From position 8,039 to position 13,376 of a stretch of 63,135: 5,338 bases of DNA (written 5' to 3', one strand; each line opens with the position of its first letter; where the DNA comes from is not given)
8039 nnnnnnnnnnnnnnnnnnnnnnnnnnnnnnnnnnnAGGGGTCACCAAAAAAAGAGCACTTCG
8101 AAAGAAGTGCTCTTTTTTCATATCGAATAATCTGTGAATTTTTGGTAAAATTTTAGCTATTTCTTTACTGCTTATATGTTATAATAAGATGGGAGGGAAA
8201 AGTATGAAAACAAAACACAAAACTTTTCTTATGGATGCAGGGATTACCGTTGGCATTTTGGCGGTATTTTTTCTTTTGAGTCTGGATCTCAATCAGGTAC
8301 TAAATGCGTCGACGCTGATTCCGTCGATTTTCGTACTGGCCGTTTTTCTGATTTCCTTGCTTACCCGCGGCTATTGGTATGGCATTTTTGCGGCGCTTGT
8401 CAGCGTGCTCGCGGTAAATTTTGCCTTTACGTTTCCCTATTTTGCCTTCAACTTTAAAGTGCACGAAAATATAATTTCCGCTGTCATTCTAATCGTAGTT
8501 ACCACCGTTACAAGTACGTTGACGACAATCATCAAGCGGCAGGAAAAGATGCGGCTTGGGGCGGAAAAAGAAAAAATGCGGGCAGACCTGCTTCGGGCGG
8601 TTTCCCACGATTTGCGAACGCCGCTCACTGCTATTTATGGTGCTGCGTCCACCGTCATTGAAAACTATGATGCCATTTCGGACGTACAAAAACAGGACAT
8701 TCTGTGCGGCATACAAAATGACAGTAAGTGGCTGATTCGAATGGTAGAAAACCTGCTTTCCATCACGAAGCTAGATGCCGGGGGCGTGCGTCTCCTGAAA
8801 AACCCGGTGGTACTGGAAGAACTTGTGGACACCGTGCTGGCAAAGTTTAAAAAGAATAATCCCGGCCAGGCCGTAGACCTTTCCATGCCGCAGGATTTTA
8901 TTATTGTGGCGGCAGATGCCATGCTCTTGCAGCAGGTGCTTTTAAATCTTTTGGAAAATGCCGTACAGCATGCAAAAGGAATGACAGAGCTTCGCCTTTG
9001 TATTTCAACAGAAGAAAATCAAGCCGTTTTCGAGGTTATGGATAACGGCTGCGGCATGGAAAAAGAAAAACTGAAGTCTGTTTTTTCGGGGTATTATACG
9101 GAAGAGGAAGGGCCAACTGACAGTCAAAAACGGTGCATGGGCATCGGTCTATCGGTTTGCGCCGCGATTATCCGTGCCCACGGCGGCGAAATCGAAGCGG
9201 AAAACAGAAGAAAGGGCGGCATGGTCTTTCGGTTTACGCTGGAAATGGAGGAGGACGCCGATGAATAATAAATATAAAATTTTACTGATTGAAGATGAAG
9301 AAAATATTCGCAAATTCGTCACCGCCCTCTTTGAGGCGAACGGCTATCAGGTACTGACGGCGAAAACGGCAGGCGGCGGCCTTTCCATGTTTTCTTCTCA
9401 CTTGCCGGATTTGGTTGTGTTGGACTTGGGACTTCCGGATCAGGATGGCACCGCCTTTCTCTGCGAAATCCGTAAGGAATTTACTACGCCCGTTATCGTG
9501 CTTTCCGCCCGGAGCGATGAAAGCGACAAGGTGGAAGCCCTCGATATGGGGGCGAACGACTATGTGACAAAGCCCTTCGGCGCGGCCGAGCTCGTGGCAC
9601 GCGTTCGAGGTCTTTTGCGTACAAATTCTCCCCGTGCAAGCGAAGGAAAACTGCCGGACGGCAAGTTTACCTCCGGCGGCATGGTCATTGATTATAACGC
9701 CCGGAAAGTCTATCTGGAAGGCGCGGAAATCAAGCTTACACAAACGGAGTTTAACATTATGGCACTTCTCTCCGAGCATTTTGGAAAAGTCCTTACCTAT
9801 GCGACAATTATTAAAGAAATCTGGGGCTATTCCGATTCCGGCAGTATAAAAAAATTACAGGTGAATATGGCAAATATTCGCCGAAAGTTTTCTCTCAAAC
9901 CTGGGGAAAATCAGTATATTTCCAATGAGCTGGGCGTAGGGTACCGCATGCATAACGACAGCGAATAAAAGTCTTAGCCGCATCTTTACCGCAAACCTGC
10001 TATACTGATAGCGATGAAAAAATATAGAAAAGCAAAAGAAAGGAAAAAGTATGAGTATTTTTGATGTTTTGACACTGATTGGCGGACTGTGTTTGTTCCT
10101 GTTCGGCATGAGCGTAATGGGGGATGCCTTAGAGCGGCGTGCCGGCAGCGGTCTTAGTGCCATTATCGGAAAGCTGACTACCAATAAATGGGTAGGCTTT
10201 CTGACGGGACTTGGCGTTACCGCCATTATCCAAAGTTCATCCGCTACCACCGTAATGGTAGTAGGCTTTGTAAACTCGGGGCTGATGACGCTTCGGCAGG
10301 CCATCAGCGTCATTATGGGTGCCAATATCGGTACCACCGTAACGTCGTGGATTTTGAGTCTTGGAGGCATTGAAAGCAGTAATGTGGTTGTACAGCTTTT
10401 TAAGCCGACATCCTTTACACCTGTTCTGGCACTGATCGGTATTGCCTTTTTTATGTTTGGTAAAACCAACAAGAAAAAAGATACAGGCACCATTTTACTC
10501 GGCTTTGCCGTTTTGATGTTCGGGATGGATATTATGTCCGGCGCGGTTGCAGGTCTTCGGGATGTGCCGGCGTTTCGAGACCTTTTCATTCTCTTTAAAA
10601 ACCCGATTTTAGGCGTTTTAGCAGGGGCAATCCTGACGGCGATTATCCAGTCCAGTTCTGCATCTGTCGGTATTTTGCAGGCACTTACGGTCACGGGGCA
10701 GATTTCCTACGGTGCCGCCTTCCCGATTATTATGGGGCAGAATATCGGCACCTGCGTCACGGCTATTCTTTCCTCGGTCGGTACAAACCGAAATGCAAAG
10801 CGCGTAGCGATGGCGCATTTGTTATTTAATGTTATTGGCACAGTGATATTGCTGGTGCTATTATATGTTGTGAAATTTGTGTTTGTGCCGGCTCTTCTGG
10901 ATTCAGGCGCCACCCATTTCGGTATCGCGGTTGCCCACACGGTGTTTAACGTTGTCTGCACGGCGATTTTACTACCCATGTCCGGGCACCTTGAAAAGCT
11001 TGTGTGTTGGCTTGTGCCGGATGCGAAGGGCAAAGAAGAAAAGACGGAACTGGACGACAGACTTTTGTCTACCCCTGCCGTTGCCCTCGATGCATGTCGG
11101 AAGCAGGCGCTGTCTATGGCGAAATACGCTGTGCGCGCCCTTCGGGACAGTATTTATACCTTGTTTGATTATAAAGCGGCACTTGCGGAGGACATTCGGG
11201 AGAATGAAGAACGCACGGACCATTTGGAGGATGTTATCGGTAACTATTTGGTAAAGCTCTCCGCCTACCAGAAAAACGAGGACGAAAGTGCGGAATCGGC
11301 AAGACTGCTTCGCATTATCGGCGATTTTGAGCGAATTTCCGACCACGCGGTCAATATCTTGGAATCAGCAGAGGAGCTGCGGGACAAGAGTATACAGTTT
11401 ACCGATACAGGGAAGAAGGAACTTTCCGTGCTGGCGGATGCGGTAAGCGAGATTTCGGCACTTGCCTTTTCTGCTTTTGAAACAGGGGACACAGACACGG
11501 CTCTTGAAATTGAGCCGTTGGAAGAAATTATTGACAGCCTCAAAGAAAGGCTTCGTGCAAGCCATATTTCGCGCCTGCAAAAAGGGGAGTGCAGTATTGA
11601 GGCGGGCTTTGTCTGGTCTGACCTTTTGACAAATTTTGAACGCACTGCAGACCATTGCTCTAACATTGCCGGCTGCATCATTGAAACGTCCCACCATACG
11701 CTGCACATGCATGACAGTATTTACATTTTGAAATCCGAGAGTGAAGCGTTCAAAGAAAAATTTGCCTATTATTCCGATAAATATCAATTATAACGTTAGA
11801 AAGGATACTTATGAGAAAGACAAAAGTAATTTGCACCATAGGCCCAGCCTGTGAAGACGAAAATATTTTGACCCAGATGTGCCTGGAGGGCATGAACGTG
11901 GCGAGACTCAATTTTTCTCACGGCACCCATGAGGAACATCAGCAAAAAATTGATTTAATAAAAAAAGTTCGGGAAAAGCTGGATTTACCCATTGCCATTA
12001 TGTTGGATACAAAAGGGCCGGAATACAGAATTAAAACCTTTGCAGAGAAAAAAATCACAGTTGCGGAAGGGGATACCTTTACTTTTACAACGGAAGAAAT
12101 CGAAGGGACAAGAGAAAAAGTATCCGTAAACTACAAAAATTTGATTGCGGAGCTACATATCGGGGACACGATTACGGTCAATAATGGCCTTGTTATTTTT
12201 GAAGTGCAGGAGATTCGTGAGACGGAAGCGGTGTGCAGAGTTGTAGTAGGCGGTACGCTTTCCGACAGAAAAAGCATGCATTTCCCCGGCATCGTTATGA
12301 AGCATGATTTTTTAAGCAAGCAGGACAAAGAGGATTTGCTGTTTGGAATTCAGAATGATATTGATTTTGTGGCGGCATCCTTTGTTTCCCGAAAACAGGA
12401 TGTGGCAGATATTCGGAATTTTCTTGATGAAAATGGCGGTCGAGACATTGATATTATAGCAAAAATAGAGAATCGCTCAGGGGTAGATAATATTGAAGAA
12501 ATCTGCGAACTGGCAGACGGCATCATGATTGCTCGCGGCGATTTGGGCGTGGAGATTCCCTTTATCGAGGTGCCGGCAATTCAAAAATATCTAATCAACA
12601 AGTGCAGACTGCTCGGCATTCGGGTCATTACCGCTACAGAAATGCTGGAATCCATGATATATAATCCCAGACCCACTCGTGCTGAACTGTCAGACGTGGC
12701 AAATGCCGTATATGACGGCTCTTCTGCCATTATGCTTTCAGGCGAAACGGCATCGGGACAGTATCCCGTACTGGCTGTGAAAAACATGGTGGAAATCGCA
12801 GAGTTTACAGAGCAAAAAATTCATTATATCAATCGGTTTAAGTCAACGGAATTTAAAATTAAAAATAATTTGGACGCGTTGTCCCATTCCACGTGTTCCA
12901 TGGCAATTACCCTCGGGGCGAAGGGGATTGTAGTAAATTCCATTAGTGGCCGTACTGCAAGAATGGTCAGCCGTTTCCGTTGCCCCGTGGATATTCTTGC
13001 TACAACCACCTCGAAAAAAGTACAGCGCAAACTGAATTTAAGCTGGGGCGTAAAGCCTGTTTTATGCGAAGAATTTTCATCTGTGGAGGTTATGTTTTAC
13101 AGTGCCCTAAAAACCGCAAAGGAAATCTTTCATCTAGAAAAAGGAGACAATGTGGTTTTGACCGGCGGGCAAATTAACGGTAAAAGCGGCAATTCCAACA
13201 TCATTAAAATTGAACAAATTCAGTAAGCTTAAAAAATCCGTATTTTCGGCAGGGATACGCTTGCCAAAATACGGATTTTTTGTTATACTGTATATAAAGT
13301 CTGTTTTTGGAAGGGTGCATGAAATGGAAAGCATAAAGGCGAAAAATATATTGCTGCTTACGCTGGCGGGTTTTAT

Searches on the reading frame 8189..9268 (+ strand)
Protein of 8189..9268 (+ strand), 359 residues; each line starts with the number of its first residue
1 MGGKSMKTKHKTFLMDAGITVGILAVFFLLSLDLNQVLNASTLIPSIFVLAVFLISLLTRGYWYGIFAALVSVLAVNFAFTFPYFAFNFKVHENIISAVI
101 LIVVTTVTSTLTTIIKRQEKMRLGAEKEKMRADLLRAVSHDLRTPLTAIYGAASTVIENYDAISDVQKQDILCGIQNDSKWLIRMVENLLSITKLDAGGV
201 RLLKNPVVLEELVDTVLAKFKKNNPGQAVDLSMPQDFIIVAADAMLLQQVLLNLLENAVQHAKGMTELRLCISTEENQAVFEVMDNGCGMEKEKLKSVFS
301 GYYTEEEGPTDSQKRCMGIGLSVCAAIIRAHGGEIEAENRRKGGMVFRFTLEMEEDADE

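Call 42: search_protein_families(library=pfam, proteins=[window:8189-9268:+])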
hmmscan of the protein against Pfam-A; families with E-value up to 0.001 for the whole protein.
window:8189-9268:+ (359 aa): 5 families
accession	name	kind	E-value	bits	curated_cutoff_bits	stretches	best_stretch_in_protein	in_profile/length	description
PF02518.31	HATPase_c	-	7.9e-25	87.9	26.4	1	243-354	2-110/111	Histidine kinase-, DNA gyrase B-, and HSP90-like ATPase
PF13493.11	DUF4118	-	7.6e-24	84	28.4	1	18-121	2-103/107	Domain of unknown function (DUF4118)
PF00512.31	HisKA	-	3.6e-12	46.6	26.9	1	131-198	2-66/66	His Kinase A (phospho-acceptor) domain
PF14501.12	HATPase_c_5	-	3e-05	24.3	22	1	247-340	6-91/102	GHKL domain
PF13589.12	HATPase_c_3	-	0.00032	21.2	25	1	248-322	4-78/137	Histidine kinase-, DNA gyrase B-, and HSP90-like ATPase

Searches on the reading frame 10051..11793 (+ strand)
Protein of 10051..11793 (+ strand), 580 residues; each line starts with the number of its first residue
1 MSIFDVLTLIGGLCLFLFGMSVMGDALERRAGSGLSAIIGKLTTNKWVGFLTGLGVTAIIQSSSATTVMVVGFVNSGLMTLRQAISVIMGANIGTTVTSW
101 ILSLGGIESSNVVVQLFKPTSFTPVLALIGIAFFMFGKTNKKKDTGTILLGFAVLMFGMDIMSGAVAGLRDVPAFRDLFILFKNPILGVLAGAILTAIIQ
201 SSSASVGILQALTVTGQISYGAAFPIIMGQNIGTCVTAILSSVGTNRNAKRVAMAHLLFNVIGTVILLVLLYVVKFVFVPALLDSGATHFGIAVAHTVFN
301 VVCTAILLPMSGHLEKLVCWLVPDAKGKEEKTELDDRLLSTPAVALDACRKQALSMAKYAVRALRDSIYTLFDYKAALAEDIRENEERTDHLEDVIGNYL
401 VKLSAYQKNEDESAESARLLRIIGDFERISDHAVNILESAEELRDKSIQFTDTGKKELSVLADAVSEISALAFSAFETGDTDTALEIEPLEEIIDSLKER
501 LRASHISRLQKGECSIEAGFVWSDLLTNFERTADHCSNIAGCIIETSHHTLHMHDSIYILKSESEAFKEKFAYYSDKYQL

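Call 42: search_protein_families(library=pfam, proteins=[window:10051-11793:+])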
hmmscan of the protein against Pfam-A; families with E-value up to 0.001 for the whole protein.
window:10051-11793:+ (580 aa): 3 families
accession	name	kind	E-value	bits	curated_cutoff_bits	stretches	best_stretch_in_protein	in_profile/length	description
PF02690.20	Na_Pi_cotrans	-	4.3e-63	211.8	29.1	2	15-163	1-136/137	Na+/Pi-cotransporter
PF01895.24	PhoU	-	1.6e-29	102.5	23.5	2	355-439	3-88/89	PhoU domain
PF01865.21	PhoU_div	-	4.5e-05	23.3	24.4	0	439-539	108-204/214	Protein of unknown function DUF47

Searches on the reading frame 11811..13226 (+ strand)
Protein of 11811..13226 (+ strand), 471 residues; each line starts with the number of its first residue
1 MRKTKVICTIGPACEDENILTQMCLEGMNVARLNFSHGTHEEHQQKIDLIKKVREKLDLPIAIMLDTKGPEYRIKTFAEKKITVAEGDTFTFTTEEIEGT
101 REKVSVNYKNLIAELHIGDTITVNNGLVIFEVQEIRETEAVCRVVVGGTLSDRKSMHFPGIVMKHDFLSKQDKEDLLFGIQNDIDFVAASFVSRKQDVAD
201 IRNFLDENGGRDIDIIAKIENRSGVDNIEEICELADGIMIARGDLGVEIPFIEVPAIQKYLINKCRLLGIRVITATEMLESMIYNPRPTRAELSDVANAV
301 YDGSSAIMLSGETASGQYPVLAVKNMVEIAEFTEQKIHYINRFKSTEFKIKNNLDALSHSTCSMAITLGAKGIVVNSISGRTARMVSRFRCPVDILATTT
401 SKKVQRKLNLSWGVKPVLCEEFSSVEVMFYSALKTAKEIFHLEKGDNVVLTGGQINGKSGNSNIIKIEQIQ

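Call 42: search_protein_families(library=pfam, proteins=[window:11811-13226:+])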
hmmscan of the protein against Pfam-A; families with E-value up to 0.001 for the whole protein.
window:11811-13226:+ (471 aa): 2 families
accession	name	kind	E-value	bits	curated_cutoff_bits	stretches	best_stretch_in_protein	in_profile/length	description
PF00224.27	PK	-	1e-122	409.8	30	1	1-323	1-328/328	Pyruvate kinase, barrel domain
PF02887.21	PK_C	-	7.6e-34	116.7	28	1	355-467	1-113/114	Pyruvate kinase, alpha/beta domain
